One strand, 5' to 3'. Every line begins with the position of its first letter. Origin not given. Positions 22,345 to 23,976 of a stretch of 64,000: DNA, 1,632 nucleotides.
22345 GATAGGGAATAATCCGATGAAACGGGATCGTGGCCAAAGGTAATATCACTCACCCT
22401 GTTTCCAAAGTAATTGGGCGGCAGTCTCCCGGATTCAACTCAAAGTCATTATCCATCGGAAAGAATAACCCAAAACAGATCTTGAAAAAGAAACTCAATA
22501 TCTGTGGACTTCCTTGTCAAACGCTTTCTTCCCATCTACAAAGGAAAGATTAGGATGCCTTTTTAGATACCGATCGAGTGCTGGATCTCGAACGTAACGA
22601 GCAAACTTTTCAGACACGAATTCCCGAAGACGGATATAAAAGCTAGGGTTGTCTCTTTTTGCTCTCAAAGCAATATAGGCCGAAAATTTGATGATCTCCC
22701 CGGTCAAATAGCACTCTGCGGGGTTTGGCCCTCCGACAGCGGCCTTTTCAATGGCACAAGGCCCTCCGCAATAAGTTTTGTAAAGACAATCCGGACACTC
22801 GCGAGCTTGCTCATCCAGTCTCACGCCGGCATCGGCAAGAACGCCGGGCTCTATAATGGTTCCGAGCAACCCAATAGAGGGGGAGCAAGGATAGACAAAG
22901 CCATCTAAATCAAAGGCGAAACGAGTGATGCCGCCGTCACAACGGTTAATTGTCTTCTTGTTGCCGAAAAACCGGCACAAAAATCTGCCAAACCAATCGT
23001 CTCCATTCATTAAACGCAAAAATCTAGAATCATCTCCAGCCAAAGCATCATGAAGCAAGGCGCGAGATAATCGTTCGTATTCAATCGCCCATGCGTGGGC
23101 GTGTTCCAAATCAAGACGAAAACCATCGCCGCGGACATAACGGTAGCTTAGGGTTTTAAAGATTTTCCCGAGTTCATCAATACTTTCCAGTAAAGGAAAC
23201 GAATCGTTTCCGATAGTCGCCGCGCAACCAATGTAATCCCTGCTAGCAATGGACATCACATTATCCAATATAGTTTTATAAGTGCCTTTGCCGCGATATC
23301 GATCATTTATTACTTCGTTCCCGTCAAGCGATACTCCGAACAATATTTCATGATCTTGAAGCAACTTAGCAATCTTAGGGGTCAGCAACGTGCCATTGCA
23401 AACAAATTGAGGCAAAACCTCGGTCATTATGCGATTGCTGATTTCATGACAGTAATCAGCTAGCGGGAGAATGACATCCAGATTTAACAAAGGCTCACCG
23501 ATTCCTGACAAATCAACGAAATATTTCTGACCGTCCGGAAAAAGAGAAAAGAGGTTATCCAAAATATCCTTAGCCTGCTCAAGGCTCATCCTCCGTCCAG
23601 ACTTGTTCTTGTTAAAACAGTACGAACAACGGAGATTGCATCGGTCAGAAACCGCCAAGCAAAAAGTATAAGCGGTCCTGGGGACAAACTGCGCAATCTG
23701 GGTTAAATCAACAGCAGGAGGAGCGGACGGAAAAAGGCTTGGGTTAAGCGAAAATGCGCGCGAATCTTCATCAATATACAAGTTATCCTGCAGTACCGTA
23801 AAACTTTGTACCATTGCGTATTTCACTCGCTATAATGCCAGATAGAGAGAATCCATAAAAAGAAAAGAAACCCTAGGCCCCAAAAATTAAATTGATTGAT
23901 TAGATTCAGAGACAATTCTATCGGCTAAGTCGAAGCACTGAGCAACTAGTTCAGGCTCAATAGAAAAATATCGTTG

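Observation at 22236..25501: Radical-SAM/SPASM maturase operon flanked on both sides by copies of a Cys-bearing lipoprotein gene family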

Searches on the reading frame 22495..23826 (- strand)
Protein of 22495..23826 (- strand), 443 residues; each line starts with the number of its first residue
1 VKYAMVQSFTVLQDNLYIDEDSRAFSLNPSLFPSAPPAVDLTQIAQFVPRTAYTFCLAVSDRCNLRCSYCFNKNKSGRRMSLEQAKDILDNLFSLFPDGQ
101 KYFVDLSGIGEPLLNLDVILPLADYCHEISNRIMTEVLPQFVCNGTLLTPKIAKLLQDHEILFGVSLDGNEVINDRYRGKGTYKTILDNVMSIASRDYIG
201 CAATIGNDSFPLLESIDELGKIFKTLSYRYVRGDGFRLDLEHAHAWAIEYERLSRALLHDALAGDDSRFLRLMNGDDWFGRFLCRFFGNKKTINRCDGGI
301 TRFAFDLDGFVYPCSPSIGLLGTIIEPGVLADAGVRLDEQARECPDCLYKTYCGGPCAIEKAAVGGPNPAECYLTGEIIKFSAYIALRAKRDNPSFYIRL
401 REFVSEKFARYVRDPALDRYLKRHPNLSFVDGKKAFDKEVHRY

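Call 4: search_protein_families(library=pfam, proteins=[window:22495-23826:-], max_evalue=0.1)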
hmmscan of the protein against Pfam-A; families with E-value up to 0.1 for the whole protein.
window:22495-23826:- (443 aa): 2 families
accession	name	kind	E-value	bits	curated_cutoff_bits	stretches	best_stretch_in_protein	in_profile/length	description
PF04055.27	Radical_SAM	-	4.2e-12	47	29.5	1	59-196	3-139/166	Radical SAM superfamily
PF13353.11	Fer4_12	-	1.1e-06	29.4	22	1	61-131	13-82/137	4Fe-4S single cluster domain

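Call 5: search_protein_families(library=ncbifam, proteins=[window:22495-23826:-], max_evalue=0.1)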
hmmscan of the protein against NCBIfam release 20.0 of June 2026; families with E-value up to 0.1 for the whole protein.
window:22495-23826:- (443 aa): 78 families (the best 25 are shown)
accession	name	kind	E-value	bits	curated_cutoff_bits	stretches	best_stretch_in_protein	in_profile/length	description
NF047865.1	rSAM_PapB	equivalog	1.4e-36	126.4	340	1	55-364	5-323/330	PapB family radical SAM/SPASM ranthipeptide maturase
TIGR04064.1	rSAM_nif11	equivalog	2.1e-25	89.4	518.7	1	52-397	77-444/459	nif11-like peptide radical SAM maturase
TIGR03974.1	rSAM_six_Cys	equivalog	6.2e-22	78.1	425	1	52-361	96-420/451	thioether cross-link-forming SCIFF peptide maturase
NF040492.1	not_ScfB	exception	2.4e-21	76.1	855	1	54-360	96-418/450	ScfB-related radical SAM/SPASM orphan maturase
TIGR03906.1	quino_hemo_SAM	equivalog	4e-21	75.2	453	1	50-196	90-244/467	quinohemoprotein amine dehydrogenase maturation protein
TIGR04068.1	rSAM_ocin_clost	equivalog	5.5e-21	75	500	1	50-195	81-234/462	Cys-rich peptide radical SAM maturase CcpM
TIGR03978.1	rSAM_paired_1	equivalog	3.9e-18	65.5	370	1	42-201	72-238/466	His-Xaa-Ser system radical SAM maturase HxsB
TIGR04163.1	rSAM_cobopep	equivalog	3.2e-17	62.4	375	2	57-214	68-229/428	peptide-modifying radical SAM enzyme CbpB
TIGR03942.1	sulfatase_rSAM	equivalog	4.6e-16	58.8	349.45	1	58-192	6-147/363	anaerobic sulfatase maturase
TIGR04115.1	rSAM_Cxxx_rpt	equivalog_domain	8.7e-16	58.3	350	1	55-315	4-270/359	radical SAM peptide maturase, CXXX-repeat target family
NF050038.1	rSAM_RiPP_GggB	equivalog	9.8e-16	57.7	650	1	54-198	43-185/398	streptosactin maturase GggB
TIGR04280.1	geopep_mat_rSAM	hypoth_equivalog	2e-15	56.7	400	1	56-194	87-231/428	geopeptide radical SAM maturase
TIGR04083.1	rSAM_pep_methan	hypoth_equivalog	6e-15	55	300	1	63-359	10-312/376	TIGR04083 family peptide-modifying radical SAM enzyme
TIGR04546.1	rSAM_ahbC_deAc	equivalog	2.1e-14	53.1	650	1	57-193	43-172/390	12,18-didecarboxysiroheme deacetylase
NF041707.1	rSAM_YhhB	equivalog_domain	3.9e-14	52.3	445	1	54-191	3-146/369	cyclophane-forming radical SAM/SPASM peptide maturase YhhB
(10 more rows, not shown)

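Call 10: find_homologous_proteins(query=window:22495-23826:-, max_evalue=1e-10)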
Query window:22495-23826:- (443 aa): 186 proteins with E <= 1e-10 among 7611 candidates; the best 120 are listed.
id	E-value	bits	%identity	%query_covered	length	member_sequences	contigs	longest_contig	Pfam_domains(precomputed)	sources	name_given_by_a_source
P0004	4.3e-283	957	92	99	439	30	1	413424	PF04055.28,PF13353.12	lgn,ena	-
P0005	6.8e-283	956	92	99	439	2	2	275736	PF04055.28,PF13353.12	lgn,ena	-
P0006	8.9e-152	524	54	98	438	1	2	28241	PF04055.28,PF13353.12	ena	-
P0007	1.3e-131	457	49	98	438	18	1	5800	PF04055.28,PF13353.12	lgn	-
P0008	7.9e-130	452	94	48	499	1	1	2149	PF04055.28,PF13353.12,PF07980.18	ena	-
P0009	3.2e-125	436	49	98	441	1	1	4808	PF04055.28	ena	-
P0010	7.5e-124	432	48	98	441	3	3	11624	PF04055.28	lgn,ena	-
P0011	2.2e-123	430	48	99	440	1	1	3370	PF04055.28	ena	-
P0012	1.8e-121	424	46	99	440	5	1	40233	PF04055.28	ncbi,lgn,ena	-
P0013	1.4e-120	421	46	100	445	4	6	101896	PF04055.28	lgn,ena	-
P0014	2.5e-119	417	47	98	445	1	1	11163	PF04055.28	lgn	-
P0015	3.9e-119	416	47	98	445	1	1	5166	PF04055.28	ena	-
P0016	5.2e-119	416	46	98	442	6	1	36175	PF04055.28,PF13353.12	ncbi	-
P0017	1.2e-118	415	46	99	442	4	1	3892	PF04055.28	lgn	-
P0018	6.1e-118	412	44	99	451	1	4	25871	PF04055.28,PF13353.12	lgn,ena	-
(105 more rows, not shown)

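Call 11: find_encoding_contigs(protein=P0004, flank=10000, max_places=3)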
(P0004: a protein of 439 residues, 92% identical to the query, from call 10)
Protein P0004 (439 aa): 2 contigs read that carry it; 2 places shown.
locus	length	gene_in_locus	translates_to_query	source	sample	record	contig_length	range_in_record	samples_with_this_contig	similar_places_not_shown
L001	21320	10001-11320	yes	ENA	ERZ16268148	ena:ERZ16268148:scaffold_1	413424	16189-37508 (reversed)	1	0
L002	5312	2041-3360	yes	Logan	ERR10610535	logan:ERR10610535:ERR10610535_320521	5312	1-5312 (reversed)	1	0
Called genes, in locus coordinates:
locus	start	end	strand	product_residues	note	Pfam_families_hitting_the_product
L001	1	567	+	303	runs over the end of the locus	PF00005:ABC_tran, PF13304:AAA_21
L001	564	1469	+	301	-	PF01061:ABC2_membrane, PF12698:ABC2_membrane_3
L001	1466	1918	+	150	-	PF00583:Acetyltransf_1, PF13673:Acetyltransf_10, PF13508:Acetyltransf_7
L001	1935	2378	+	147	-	-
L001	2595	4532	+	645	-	PF02463:SMC_N (faint), PF00005:ABC_tran, PF13304:AAA_21 (faint)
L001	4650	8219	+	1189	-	PF01855:POR_N, PF17147:PFOR_II, PF01558:POR, PF12838:Fer4_7, PF13187:Fer4_9 (weak), PF13237:Fer4_10 (weak), PF13484:Fer4_16 (weak), PF02775:TPP_enzyme_C, +5 more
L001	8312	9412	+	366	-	PF27189:YkzU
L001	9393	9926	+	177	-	-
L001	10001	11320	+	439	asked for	PF04055:Radical_SAM, PF13353:Fer4_12 (weak)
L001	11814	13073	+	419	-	PF13173:AAA_14, PF13635:DUF4143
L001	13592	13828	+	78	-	-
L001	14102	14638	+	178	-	-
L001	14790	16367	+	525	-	-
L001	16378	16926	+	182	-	-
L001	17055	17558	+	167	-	-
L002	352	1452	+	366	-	PF27189:YkzU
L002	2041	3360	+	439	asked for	PF04055:Radical_SAM, PF13353:Fer4_12 (weak)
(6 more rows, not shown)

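Call 12: find_encoding_contigs(protein=P0006, flank=10000, max_places=3)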
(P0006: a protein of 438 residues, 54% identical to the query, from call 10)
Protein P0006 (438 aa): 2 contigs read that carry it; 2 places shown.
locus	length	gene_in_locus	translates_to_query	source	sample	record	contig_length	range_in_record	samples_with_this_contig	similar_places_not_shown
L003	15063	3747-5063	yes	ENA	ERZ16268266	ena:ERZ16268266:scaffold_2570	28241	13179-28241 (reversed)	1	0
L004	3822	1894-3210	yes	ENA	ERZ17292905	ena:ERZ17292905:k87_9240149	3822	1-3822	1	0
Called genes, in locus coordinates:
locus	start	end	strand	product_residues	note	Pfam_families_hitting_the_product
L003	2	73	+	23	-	?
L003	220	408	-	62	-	-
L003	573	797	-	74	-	PF13333:rve_2 (weak)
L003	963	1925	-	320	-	PF13384:HTH_23 (faint), PF13518:HTH_28 (faint), PF13276:HTH_21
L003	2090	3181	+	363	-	PF27189:YkzU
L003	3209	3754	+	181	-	-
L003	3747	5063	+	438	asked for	PF04055:Radical_SAM, PF13353:Fer4_12 (weak)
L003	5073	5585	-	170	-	-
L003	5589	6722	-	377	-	-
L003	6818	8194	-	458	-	PF00251:Glyco_hydro_32N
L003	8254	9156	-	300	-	PF00561:Abhydrolase_1, PF12146:Hydrolase_4, PF12697:Abhydrolase_6, PF00326:Peptidase_S9 (weak)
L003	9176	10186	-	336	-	PF00106:adh_short (weak), PF01073:3Beta_HSD, PF01370:Epimerase, PF02719:Polysacc_synt_2, PF04321:RmlD_sub_bind, PF07993:NAD_binding_4 (faint), PF13460:NAD_binding_10, PF16363:GDP_Man_Dehyd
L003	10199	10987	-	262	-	PF08876:DUF1836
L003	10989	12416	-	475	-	PF02934:GatB_N, PF02637:GatB_Yqey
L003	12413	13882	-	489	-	PF01425:Amidase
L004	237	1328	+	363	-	PF27189:YkzU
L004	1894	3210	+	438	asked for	PF04055:Radical_SAM, PF13353:Fer4_12 (weak)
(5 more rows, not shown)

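Call 13: find_encoding_contigs(protein=P0013, flank=10000, max_places=3)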
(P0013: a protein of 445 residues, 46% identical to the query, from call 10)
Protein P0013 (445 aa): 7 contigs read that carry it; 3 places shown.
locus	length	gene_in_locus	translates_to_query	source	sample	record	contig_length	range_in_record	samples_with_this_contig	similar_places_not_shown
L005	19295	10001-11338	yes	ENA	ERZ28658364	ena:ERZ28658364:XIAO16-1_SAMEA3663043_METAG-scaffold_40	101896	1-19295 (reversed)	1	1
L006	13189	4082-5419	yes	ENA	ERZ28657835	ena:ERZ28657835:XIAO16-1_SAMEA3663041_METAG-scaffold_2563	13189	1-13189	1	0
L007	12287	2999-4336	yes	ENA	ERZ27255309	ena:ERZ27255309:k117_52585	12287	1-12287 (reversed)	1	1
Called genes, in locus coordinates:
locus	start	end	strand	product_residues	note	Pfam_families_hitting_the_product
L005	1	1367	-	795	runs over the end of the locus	PF00933:Glyco_hydro_3, PF01915:Glyco_hydro_3_C, PF14310:Fn3-like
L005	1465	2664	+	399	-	PF00083:Sugar_tr, PF07690:MFS_1, PF12832:MFS_1_like, PF07690:MFS_1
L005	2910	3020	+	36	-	-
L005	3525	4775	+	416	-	PF00817:IMS, PF11799:IMS_C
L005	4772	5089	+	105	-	PF08863:YolD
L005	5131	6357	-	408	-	PF02073:Peptidase_M29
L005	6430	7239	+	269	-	-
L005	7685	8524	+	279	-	-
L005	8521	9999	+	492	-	-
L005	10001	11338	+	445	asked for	PF04055:Radical_SAM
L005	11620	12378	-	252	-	PF02562:PhoH, PF13604:AAA_30 (faint), PF13245:AAA_19 (faint)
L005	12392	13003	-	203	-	-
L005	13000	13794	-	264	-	PF00763:THF_DHG_CYH, PF02882:THF_DHG_CYH_C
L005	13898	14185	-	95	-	PF03840:SecG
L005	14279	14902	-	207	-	PF00702:Hydrolase, PF12710:HAD, PF13419:HAD_2, PF13242:Hydrolase_like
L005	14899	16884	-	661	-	PF00270:DEAD (faint), PF04851:ResIII, PF17757:UvrB_inter, PF27431:UvrB_3rd, PF00271:Helicase_C, PF12344:UvrB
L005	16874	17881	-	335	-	PF02588:YitT_membrane, PF10035:DUF2179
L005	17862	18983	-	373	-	PF03462:PCRF, PF00472:RF-1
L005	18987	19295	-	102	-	?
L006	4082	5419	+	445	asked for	PF04055:Radical_SAM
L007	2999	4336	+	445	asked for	PF04055:Radical_SAM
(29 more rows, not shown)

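Call 19: find_related_loci(query=A1, collection=genome_contigs, flank=8000)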
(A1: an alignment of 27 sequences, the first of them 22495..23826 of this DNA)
Query A1 (443 aa) in genome_contigs; peptide patterns used: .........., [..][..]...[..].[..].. (x = any residue, [..] = any of these).
259 stretches matched a pattern; 179 encode a relative of the query (tblastn E <= 1e-3); the best 80 are kept; 80 distinct loci.
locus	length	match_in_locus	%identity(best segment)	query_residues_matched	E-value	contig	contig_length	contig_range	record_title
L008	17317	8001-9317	44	10-443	2e-123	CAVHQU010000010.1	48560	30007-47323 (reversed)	bacterium isolate H07651-L1_cleanbin_000004 genome assembly, contig: Spades_H07651-L1_contig_97, whole genome shotgun se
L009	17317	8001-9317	46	6-443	9e-118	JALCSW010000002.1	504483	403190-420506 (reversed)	MAG: Bacilli bacterium isolate UW_MP_BACIL6_1 Ga0455775_000005, whole genome shotgun sequence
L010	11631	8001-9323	46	3-443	9e-118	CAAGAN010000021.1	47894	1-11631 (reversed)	MAG TPA_asm: Bacilli bacterium, isolate HGM10937, WGS project CAAGAN010000000 data, contig: SRS476019_56_k119_60077, who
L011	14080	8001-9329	43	6-443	3e-116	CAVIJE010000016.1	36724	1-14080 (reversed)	Sodaliphilus sp. isolate H07676-L1_cleanbin_000035 genome assembly, contig: Spades_H07676-L1_contig_812, whole genome sh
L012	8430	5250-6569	44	6-443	5e-116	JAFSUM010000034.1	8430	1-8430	MAG: Bacilli bacterium isolate RGIG3485 Goat_Rumen.Co__c2590140, whole genome shotgun sequence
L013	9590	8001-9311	43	6-437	6e-115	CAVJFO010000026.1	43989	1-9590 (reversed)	Hallerella sp. isolate G02630-L1_cleanbin_000024 genome assembly, contig: Spades_G02630-L1_contig_347, whole genome shot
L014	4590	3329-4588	45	3-422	7e-112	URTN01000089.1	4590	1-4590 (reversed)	uncultured Mollicutes bacterium isolate UMGS1337 genome assembly, contig: NODE_7136_length_4590_cov_7.029107, whole geno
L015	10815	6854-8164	46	11-443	1e-124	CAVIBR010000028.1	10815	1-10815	Bacteroides uniformis isolate H07682-L1_cleanbin_000028 genome assembly, contig: Spades_H07682-L1_contig_4751, whole gen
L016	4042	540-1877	43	5-443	7e-112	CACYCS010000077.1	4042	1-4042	MAG: uncultured Erysipelotrichaceae bacterium isolate RUG11821 genome assembly, contig: RUG11821_asm_77, whole genome sh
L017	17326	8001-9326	44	9-443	2e-109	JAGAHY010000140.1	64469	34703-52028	MAG: Bacilli bacterium isolate RGIG8459 Water_deer_Abomasum.Co__c449658, whole genome shotgun sequence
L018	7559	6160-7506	41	1-443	6e-109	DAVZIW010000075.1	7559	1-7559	MAG TPA_asm: Candidatus Enteromonas sp. isolate gSpreadC_ID_56 NODE_1526_length_7559_cov_5.647921, whole genome shotgun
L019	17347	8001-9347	40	1-443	6e-106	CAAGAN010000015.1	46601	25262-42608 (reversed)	MAG TPA_asm: Bacilli bacterium, isolate HGM10937, WGS project CAAGAN010000000 data, contig: SRS476019_56_k119_31467, who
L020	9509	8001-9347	40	1-443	1e-105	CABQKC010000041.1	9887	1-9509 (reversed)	MAG TPA_asm: uncultured Bacillales bacterium isolate MGYG-HGUT-00664 genome assembly, contig: GUT_GENOME021839_41, whole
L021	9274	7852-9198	41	1-443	2e-106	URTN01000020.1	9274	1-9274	uncultured Mollicutes bacterium isolate UMGS1337 genome assembly, contig: NODE_3142_length_9274_cov_5.285606, whole geno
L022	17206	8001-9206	42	51-443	5e-100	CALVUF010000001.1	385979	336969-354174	MAG: uncultured Bacilli bacterium isolate BRZ_QG__bin63 genome assembly, contig: BRZ_QG__NODE_3_length_385979_cov_12.579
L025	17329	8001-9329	40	1-436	9e-98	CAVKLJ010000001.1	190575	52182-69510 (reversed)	Lachnospiraceae bacterium isolate H07689-L1_cleanbin_000018 genome assembly, contig: Spades_H07689-L1_contig_6, whole ge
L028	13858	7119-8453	38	5-437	5e-93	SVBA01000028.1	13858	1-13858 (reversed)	MAG: Erysipelotrichaceae bacterium isolate SIG216 NODE_2133_length_13858_cov_46.094623, whole genome shotgun sequence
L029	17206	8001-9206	41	51-443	9e-93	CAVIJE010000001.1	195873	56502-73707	Sodaliphilus sp. isolate H07676-L1_cleanbin_000035 genome assembly, contig: Spades_H07676-L1_contig_12, whole genome sho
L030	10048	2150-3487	37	1-436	1e-92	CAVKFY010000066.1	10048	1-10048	Alistipes communis isolate H07683-L1_cleanbin_000069 genome assembly, contig: Spades_H07683-L1_contig_5885, whole genome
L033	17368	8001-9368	37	1-443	1e-89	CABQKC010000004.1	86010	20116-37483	MAG TPA_asm: uncultured Bacillales bacterium isolate MGYG-HGUT-00664 genome assembly, contig: GUT_GENOME021839_4, whole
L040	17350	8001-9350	35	5-443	5e-84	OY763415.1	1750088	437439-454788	MAG: Acholeplasmataceae bacterium isolate 742012ca-395f-4069-aabb-f3199e209540 genome assembly, chromosome: 1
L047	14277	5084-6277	36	49-442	8e-75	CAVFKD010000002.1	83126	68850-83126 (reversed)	bacterium isolate H07633-L1_cleanbin_000015 genome assembly, contig: Spades_H07633-L1_contig_83, whole genome shotgun se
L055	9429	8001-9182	34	52-436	4e-68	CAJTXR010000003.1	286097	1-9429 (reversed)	MAG TPA_asm: uncultured Anaeroplasmataceae bacterium isolate MGBC122639 genome assembly, contig: MGBC122639.3, whole gen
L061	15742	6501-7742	34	4-417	1e-64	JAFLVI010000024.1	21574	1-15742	MAG: Clostridiales bacterium isolate HAN101 Seq24, whole genome shotgun sequence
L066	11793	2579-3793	31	56-443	3e-61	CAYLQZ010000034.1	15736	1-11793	MAG TPA_asm: uncultured Candidatus Izemoplasmatales bacterium isolate binchicken_co32_484 genome assembly, contig: NODE_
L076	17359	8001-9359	38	3-443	2e-97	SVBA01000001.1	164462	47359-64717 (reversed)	MAG: Erysipelotrichaceae bacterium isolate SIG216 NODE_12_length_164462_cov_46.997658, whole genome shotgun sequence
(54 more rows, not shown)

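Call 29: search_protein_families(library=pfam, proteins=[L022:9326-10723:+, L025:6107-7414:+, L033:6024-7448:+, L005:8521-9999:+, L010:9332-10918:+, L066:3824-5173:+, L030:3634-5742:+, L013:2771-5527:+, L047:3836-4678:+, L040:6459-7991:+], max_evalue=0.01)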
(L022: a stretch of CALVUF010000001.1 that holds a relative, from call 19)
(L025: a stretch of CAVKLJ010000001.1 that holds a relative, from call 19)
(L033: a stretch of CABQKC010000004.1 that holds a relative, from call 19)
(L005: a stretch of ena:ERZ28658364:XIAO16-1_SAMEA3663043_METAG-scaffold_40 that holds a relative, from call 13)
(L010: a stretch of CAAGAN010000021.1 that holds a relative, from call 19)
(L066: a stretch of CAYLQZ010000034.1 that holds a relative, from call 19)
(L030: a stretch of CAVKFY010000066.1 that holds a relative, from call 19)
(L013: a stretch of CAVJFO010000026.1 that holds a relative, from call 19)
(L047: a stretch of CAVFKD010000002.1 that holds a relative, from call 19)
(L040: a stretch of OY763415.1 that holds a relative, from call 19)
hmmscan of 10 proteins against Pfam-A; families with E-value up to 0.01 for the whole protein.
L022:9326-10723:+ (465 aa): 1 family
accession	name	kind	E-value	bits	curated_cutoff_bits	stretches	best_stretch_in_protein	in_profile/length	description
PF13529.12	Peptidase_C39_2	-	1.7e-06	29.1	24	1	309-415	25-132/143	Peptidase_C39 like family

L025:6107-7414:+ (435 aa): 0 families

L033:6024-7448:+ (474 aa): 1 family
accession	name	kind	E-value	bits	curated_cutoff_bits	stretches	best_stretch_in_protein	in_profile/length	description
PF13529.12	Peptidase_C39_2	-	0.0042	18.1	24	1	353-417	63-134/143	Peptidase_C39 like family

L005:8521-9999:+ (492 aa): 0 families

L010:9332-10918:+ (528 aa): 1 family
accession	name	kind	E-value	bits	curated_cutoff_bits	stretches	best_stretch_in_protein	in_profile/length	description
PF04151.21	PPC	-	0.0001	23.5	25.9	1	162-246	1-70/70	Bacterial pre-peptidase C-terminal domain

L066:3824-5173:+ (449 aa): 1 family
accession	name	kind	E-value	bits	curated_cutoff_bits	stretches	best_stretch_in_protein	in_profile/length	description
PF13529.12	Peptidase_C39_2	-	0.00058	20.9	24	0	334-384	81-134/143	Peptidase_C39 like family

L030:3634-5742:+ (702 aa): 3 families
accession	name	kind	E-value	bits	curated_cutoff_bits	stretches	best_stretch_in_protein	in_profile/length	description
PF12437.13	GSIII_N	-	2.7e-70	235.6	25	1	10-173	3-160/160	Glutamine synthetase type III N terminal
PF18318.6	Gln-synt_C-ter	-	1.3e-35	122.1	22.7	1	499-609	2-112/118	Glutamine synthetase C-terminal domain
PF00120.29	Gln-synt_C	-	4.9e-23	82.2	24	1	193-381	17-202/344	Glutamine synthetase, catalytic domain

L013:2771-5527:+ (918 aa): 4 families
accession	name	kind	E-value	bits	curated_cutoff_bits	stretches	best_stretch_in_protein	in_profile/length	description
PF00128.31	Alpha-amylase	-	3.4e-68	231.3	22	2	358-657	1-283/446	Alpha amylase, catalytic domain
PF09479.16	Flg_new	-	8.3e-06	26.3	27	1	42-116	1-64/65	Listeria-Bacteroides repeat domain (List_Bact_rpt)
PF14701.12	hDGE_amylase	-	8.7e-05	22.2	27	1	381-473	27-112/439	Glycogen debranching enzyme, glucanotransferase domain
PF03714.20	PUD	-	0.001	20.3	25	1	147-217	2-54/97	Bacterial pullanase-associated domain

L047:3836-4678:+ (280 aa): 0 families

L040:6459-7991:+ (510 aa): 1 family
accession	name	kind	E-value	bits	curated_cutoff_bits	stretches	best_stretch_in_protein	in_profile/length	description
PF13529.12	Peptidase_C39_2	-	0.0011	20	24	1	379-446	64-136/143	Peptidase_C39 like family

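Call 36: search_protein_families(library=ncbifam, proteins=[L022:9326-10723:+, L025:6107-7414:+, L033:6024-7448:+, L005:8521-9999:+, L010:9332-10918:+, L066:3824-5173:+, L047:3836-4678:+, L040:6459-7991:+, L012:6640-7494:+, L028:6111-7067:+], max_evalue=0.01)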
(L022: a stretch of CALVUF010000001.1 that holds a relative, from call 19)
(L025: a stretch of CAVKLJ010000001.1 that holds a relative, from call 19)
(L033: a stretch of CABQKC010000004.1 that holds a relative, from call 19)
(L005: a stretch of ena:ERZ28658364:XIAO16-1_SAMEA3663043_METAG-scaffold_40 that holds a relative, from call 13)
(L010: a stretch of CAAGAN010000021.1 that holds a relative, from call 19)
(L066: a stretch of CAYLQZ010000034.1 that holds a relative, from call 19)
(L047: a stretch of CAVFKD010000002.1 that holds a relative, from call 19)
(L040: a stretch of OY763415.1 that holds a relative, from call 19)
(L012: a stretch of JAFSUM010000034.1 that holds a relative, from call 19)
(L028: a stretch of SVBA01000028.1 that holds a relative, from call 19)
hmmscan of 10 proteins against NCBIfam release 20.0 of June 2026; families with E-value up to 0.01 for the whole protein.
L022:9326-10723:+ (465 aa): 0 families

L025:6107-7414:+ (435 aa): 1 family
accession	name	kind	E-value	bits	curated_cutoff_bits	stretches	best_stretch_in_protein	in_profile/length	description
NF045837.1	Mplas_Cys_pep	subfamily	3.9e-32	112.1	45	1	210-417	1-231/240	putative cysteine peptidase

L033:6024-7448:+ (474 aa): 1 family
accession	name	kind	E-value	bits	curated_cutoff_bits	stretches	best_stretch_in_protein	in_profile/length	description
NF045837.1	Mplas_Cys_pep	subfamily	0.0023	17.9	45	1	368-440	134-193/240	putative cysteine peptidase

L005:8521-9999:+ (492 aa): 0 families

L010:9332-10918:+ (528 aa): 0 families

L066:3824-5173:+ (449 aa): 1 family
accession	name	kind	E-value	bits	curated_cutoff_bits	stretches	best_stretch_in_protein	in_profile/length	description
NF045837.1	Mplas_Cys_pep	subfamily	7.8e-16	58.7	45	1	206-414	32-216/240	putative cysteine peptidase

L047:3836-4678:+ (280 aa): 0 families

L040:6459-7991:+ (510 aa): 0 families

L012:6640-7494:+ (284 aa): 0 families

L028:6111-7067:+ (318 aa): 0 families
